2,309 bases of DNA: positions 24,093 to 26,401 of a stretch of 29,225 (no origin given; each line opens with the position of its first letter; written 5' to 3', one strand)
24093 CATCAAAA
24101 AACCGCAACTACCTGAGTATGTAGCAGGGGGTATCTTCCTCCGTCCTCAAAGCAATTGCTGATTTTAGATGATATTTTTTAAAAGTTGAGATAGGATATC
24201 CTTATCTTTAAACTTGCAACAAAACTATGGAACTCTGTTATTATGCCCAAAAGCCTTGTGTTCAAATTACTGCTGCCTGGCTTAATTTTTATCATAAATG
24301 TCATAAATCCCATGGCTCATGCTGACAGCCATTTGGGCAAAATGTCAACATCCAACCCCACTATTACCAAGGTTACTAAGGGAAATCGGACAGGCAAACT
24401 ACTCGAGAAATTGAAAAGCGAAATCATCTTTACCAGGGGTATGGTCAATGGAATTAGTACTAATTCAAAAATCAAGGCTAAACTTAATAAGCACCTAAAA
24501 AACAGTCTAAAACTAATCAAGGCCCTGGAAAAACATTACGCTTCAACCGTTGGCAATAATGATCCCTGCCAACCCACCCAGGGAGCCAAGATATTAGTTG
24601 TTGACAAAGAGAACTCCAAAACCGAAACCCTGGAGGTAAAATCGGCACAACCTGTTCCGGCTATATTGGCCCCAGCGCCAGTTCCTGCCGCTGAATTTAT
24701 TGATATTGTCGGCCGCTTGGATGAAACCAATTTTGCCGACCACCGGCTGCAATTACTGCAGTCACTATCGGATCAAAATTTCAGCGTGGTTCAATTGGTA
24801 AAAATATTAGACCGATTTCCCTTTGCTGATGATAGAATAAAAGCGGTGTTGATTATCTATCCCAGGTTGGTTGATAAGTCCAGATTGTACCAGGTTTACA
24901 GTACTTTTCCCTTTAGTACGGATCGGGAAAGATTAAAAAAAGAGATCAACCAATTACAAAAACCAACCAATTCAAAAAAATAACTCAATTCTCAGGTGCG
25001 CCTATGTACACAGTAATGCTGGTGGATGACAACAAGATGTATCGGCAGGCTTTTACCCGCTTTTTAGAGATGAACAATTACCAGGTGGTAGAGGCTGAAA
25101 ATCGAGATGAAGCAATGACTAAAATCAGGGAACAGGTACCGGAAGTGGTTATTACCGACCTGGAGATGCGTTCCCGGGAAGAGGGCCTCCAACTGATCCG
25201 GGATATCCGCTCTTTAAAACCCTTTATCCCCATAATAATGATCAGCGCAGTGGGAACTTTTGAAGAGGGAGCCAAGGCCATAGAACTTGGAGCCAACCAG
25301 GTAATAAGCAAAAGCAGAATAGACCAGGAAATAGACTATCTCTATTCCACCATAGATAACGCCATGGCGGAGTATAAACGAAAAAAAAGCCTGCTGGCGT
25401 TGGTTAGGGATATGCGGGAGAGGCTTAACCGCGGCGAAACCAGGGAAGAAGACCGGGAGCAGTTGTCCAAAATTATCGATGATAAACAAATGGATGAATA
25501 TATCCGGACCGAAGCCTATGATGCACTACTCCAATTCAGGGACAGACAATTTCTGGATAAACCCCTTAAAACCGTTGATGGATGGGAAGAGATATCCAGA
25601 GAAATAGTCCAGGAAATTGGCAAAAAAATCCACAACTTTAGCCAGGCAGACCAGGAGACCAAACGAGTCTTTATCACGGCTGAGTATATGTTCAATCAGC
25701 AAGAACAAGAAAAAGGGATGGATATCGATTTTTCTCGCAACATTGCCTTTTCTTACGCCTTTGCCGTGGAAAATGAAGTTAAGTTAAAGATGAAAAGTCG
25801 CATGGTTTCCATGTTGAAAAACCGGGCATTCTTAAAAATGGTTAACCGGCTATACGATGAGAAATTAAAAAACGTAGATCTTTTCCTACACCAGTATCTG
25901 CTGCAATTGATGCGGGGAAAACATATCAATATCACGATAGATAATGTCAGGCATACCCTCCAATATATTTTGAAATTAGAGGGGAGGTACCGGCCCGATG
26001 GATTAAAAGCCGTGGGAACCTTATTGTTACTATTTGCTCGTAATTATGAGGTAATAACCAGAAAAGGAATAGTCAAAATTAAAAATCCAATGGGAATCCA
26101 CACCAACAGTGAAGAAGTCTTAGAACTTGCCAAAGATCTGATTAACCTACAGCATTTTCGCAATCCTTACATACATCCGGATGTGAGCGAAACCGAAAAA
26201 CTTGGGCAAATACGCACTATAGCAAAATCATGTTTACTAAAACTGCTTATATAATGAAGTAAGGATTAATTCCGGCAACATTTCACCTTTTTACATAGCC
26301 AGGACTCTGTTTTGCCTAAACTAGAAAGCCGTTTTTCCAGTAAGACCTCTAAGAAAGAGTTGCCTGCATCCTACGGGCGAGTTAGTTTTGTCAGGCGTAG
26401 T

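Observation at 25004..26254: Response regulator with a novel C-terminal domain carrying a HEPN-like RNxxIH motif (candidate phospho-regulated RNase)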

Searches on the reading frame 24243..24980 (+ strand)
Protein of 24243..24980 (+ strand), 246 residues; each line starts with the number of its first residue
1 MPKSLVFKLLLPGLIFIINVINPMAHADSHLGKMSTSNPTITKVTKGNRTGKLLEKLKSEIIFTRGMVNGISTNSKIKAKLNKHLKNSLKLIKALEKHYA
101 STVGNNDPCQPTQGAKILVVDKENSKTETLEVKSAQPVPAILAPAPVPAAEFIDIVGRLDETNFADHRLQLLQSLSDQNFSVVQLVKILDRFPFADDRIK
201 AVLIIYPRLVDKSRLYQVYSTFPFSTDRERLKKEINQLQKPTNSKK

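Call 3: search_protein_families(library=pfam, proteins=[window:24243-24980:+], max_evalue=1)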
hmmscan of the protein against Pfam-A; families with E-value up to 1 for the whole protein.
window:24243-24980:+ (246 aa): 3 families
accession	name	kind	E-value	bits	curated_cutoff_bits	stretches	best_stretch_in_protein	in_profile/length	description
PF14771.11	DUF4476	-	3.7e-18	66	22.5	1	150-233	5-89/91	Domain of unknown function (DUF4476)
PF25071.1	DUF7795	-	0.11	12.9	27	1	36-100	49-113/123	Domain of unknown function (DUF7795)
PF20662.3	COG4_C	-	0.17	12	26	1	217-244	34-61/231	Conserved oligomeric Golgi complex subunit 4, C-terminal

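Call 4: search_protein_families(library=ncbifam, proteins=[window:24243-24980:+], max_evalue=1)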
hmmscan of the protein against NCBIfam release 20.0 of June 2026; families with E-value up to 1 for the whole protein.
window:24243-24980:+ (246 aa): 0 families

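Call 5: search_protein_families(library=padloc, proteins=[window:24243-24980:+], max_evalue=1)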
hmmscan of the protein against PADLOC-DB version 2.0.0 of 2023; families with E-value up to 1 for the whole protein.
window:24243-24980:+ (246 aa): 1 family
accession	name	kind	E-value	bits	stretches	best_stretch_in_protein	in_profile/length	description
PDLC00025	DruG2|DruG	-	0.002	14.8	1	25-86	218-279/704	Unknown function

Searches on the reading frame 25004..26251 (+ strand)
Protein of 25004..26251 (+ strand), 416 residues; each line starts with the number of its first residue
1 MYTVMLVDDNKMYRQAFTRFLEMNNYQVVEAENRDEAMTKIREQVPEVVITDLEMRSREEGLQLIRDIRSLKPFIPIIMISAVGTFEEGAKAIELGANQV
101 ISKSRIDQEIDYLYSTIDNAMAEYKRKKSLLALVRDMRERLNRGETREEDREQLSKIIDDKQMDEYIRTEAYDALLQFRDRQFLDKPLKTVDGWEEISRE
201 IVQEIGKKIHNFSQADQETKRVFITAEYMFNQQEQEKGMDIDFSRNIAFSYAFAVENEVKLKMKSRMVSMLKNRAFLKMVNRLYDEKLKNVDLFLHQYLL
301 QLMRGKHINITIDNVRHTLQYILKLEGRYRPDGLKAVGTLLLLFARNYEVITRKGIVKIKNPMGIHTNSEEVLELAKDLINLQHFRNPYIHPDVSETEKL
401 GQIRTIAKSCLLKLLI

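Call 3: search_protein_families(library=pfam, proteins=[window:25004-26251:+], max_evalue=1)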
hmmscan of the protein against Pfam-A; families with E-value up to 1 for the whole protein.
window:25004-26251:+ (416 aa): 11 families
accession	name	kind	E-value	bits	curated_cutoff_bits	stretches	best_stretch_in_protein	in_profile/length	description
PF00072.30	Response_reg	-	3.6e-22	79.1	30.2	1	4-105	1-101/111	Response regulator receiver domain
PF12685.13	SpoIIIAH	-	0.0012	19.2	30.6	1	140-180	88-128/191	SpoIIIAH-like protein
PF23198.2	PDE8A_N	-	0.0095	16.3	29.6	1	15-83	24-92/147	PDE8A-like, N-terminal domain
PF18428.7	BRCT_3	-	0.018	15.5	26.1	1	3-55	7-58/102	BRCA1 C Terminus (BRCT) domain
PF07129.17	DUF1381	-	0.025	14.7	27.2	1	25-41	27-43/44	Protein of unknown function (DUF1381)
PF03709.21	OKR_DC_1_N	-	0.031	15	29.3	1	19-82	11-71/111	Orn/Lys/Arg decarboxylase, N-terminal domain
PF11709.13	Mit_ribos_Mrp51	-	0.086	12.9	27.1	0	128-195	171-238/362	Mitochondrial ribosomal protein subunit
PF06968.18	BATS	-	0.097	13.3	22.2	1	52-120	12-73/88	Biotin and Thiamin Synthesis associated domain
PF18593.6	CdiI_2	-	0.1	13.8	26.7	1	108-152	15-61/91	CdiI immunity protein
PF02589.21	LUD_dom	-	0.1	12.8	22.6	1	17-72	4-52/189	LUD domain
PF09496.15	CENP-O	-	0.29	11.6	23.9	1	117-226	76-147/197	Cenp-O kinetochore centromere component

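Call 4: search_protein_families(library=ncbifam, proteins=[window:25004-26251:+], max_evalue=1)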
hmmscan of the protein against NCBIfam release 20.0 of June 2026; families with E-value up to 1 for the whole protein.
window:25004-26251:+ (416 aa): 86 families (the best 25 are shown)
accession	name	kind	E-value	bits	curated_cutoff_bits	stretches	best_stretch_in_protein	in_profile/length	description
NF051870.1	NAssimRespRegNtrX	equivalog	6e-16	58.4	600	1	3-130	3-128/452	nitrogen assimilation response regulator NtrX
TIGR02154.1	PhoB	equivalog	1.2e-15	57.5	296.2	1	3-104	4-106/226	phosphate regulon transcriptional regulator PhoB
TIGR01818.1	ntrC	equivalog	2e-15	56.6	558.6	1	4-129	1-122/463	nitrogen regulation protein NR(I)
NF045505.1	RR_RssB_Pseudo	equivalog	7.3e-15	54.9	700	1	3-124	7-125/394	two-component system response regulator RssB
NF007969.0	PRK10693.1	equivalog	1.5e-14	53.8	329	1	4-104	10-109/337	two-component system response regulator RssB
NF045944.1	ResRegRpaBCyano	equivalog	1.6e-14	53.8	330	1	5-121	1-115/229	response regulator transcription factor RpaB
NF001965.0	PRK00742.1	subfamily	2.3e-14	53.4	293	1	3-129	5-135/357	chemotaxis-specific protein-glutamate methyltransferase CheB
NF006900.1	PRK09390.1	equivalog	6.6e-13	48.6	255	1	3-159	6-156/203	response regulator FixJ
NF041367.1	CheY_Halo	equivalog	1.1e-12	48.4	200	1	4-104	1-100/114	chemotaxis protein CheY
NF047654.1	DiguCycDgcRLepto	equivalog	1.2e-12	47.3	500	1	4-113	5-113/295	diguanylate cyclase DgcR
TIGR03787.1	marine_sort_RR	equivalog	1.4e-12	47.6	335.7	1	4-118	3-115/227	proteobacterial dedicated sortase system response regulator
NF033791.1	ActR_PrrA_rreg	equivalog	9e-12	45.3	250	1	3-110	3-109/173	ActR/PrrA/RegA family redox response regulator transcription factor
NF011695.0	PRK15115.1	equivalog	1.1e-11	44.2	763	1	4-123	9-124/445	two-component system response regulator GlrR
NF007005.1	PRK09468.1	equivalog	2.3e-11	43.6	331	1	3-105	5-106/237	osmolarity response regulator transcription factor OmpR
NF007546.0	PRK10161.1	equivalog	3.4e-11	43.2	471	1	4-109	5-111/229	phosphate response regulator transcription factor PhoB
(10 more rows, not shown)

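Call 5: search_protein_families(library=padloc, proteins=[window:25004-26251:+], max_evalue=1)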
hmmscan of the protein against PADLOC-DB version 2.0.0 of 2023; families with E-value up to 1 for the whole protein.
window:25004-26251:+ (416 aa): 1 family
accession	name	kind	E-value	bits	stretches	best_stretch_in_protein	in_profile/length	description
PDLC00405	SduA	-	5.4e-08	30.7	1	3-155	8-165/323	DUF4263 domain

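Call 10: search_solved_structures(query=A1, max_evalue=10)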
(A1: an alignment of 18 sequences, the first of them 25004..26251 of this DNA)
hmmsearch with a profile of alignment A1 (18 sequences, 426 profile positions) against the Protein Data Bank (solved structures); distinct sequences matched with E-value up to 10: 305 (the best 60 are shown).
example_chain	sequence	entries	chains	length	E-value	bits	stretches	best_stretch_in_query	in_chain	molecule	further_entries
9xzo_A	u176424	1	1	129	3.2e-19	72.6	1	4-106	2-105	De novo protein M1X0B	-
3eq2_A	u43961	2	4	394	3.2e-17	66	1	4-131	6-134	Probable two-component response regulator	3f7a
1zy2_A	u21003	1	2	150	5.1e-17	65.3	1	5-145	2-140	transcriptional regulator NtrC1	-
4l4u_A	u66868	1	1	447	5.2e-17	65.3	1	4-158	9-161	Transcriptional regulator (NtrC family)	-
6azr_B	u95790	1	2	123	8.3e-17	64.6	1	1-116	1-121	Chemotaxis regulator-transmits chemoreceptor signals to flagelllar motor components CheY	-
1ny5_A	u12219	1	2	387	9.2e-17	64.5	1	5-158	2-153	transcriptional regulator (NtrC family)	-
3dge_C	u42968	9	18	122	1.7e-16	63.6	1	3-116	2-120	Response regulator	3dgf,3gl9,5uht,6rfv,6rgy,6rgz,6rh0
9lbr_A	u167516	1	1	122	9.7e-16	61.1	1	3-116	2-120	Response regulator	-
4ja2_A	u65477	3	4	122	1.1e-15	60.9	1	3-116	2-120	Response regulator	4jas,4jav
4d6x_A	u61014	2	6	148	3e-15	59.5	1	3-106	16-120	BACTERIAL REGULATORY, FIS FAMILY PROTEIN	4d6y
6rh1_C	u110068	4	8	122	3.3e-15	59.3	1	3-116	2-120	Response regulator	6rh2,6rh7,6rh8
6swl_A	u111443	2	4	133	3.4e-15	59.3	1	1-130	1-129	Two-component response regulator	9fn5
5m7n_A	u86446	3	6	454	7.5e-15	58.2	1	4-160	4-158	Nitrogen assimilation regulatory protein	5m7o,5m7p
1dc7_A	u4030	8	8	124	1.6e-14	57.1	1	3-126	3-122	NITROGEN REGULATION PROTEIN | NITROGEN REGULATION PROTEIN NR(I) | NTRC RECEIVER DOMAIN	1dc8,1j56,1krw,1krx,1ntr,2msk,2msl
7w9h_A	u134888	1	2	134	2.9e-14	56.2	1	1-105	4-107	Response regulator protein FleR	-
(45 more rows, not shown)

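Call 17: predict_structure(alignment_id=A1)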
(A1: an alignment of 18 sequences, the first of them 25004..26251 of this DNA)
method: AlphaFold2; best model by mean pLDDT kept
length: 416 residues; sequences in the alignment: 18
mean_pLDDT: 89.2   pTM: 0.56
mean pLDDT of the five models: 89.2, 88.5, 87.1, 86.6, 86.6
residues with pLDDT >= 90: 269; 70-90: 126; 50-70: 18; < 50: 3
segments of 3 or more residues with pLDDT < 50: none
pLDDT, mean of each block of 10 residues (from residue 1): 94 93 95 97 95 90 95 92 73 91 78 91 90 90 85 90 85 81 55 81 91 94 93 73 86 96 92 95 94 93 87 95 94 94 94 91 88 95 88 85 96 91
secondary structure, 60 per line:
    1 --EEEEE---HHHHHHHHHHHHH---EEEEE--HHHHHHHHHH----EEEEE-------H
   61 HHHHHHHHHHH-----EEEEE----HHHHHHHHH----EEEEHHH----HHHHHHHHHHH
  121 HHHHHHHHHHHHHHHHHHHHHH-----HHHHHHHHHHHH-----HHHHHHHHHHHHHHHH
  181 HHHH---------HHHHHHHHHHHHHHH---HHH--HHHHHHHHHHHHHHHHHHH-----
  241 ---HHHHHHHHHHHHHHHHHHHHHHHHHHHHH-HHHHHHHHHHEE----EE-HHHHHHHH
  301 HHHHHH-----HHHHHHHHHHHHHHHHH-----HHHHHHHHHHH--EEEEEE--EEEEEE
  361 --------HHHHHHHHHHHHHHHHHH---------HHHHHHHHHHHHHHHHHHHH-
elements in order: E3-7 H11-23 E27-31 H34-43 E48-52 H60-71 E77-81 H86-94 E99-102 H110-142 H148-159 H165-184 H194-208 H217-235 H244-272 H274-283 H293-306 H312-328 H334-344 E347-352 E355-360 H369-386 H396-415
